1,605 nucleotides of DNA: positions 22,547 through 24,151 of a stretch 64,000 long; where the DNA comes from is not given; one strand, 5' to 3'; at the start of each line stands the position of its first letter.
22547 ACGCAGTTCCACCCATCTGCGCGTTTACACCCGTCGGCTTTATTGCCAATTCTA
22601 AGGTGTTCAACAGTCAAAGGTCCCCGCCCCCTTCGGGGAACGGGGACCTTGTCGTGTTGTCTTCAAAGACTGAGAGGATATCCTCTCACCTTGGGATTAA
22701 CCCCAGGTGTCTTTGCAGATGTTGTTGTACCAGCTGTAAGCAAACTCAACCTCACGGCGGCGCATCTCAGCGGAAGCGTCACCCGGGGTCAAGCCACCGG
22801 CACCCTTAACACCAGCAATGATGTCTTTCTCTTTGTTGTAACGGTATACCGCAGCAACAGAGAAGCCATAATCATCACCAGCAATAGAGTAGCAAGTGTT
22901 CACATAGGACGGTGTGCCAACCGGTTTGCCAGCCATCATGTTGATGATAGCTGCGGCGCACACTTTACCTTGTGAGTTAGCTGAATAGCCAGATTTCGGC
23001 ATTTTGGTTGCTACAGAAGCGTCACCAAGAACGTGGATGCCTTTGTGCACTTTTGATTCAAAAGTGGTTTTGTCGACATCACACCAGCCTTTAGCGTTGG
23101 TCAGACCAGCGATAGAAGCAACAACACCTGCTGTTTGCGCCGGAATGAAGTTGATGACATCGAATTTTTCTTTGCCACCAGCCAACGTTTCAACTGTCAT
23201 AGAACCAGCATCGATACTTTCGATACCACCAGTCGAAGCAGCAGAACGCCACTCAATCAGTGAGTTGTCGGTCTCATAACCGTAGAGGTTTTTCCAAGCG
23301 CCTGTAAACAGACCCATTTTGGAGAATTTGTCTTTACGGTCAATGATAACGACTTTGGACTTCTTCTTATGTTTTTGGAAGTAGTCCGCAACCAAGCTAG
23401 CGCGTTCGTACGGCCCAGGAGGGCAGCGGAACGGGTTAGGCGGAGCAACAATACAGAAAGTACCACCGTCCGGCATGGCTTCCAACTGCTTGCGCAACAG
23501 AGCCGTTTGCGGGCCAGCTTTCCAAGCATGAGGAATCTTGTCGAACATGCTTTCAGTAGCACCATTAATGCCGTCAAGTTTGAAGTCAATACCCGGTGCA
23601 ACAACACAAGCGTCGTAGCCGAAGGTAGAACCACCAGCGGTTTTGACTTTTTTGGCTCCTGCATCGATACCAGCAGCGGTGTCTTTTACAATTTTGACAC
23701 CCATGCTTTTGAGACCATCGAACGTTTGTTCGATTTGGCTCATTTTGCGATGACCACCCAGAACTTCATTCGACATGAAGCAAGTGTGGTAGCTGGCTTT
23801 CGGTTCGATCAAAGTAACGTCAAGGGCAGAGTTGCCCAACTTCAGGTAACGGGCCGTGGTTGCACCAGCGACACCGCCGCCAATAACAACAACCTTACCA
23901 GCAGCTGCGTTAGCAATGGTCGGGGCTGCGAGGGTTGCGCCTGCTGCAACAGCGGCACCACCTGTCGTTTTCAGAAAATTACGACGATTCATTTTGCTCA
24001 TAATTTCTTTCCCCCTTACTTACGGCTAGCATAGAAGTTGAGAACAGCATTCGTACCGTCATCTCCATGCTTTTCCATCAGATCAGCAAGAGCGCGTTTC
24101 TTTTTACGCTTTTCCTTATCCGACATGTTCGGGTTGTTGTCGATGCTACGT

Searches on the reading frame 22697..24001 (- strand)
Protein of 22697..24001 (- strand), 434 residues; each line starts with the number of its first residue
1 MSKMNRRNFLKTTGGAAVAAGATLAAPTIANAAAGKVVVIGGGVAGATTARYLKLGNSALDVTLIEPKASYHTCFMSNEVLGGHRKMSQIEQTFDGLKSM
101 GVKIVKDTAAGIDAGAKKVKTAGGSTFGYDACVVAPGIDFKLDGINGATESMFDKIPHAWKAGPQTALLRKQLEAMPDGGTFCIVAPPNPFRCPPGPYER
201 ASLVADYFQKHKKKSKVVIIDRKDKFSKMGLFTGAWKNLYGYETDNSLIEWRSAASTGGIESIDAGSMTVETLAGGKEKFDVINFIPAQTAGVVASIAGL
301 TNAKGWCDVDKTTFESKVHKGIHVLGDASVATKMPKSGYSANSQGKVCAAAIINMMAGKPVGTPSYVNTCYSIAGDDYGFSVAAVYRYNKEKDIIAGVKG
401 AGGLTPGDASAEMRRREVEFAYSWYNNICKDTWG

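Call 8: search_protein_families(library=ncbifam, proteins=[window:22697-24001:-])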
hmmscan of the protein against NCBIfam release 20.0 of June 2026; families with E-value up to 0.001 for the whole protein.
window:22697-24001:- (434 aa): 7 families
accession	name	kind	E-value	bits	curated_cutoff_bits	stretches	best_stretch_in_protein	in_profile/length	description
NF049943.1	SQR_III_seleno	exception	1.8e-28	99.6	525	1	36-375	2-336/406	type III sulfide quinone reductase, selenoprotein subtype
TIGR03169.1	Nterm_to_SelD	hypoth_equivalog_domain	2.6e-09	36.9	310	1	37-152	2-119/365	pyridine nucleotide-disulfide oxidoreductase family protein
NF009454.0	PRK12814.1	equivalog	4.1e-05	22.2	916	1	26-122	185-278/657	putative NADPH-dependent glutamate synthase small subunit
TIGR01409.1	TAT_signal_seq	domain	0.0002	21.6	16.7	1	5-32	2-29/29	twin-arginine translocation signal domain-containing protein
NF041087.1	bile_acid_BaiCD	equivalog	0.00024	19.4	825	1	32-138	501-597/642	bile acid Fe-S flavoenzyme BaiCD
NF042949.2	3PPDioc_HcaD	equivalog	0.00029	19.7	450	1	36-137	3-107/386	3-phenylpropionate/cinnamic acid dioxygenase ferredoxin--NAD(+) reductase subunit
TIGR02811.1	formate_TAT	hypoth_equivalog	0.00082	19.7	48.45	1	3-34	8-39/66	formate dehydrogenase region TAT target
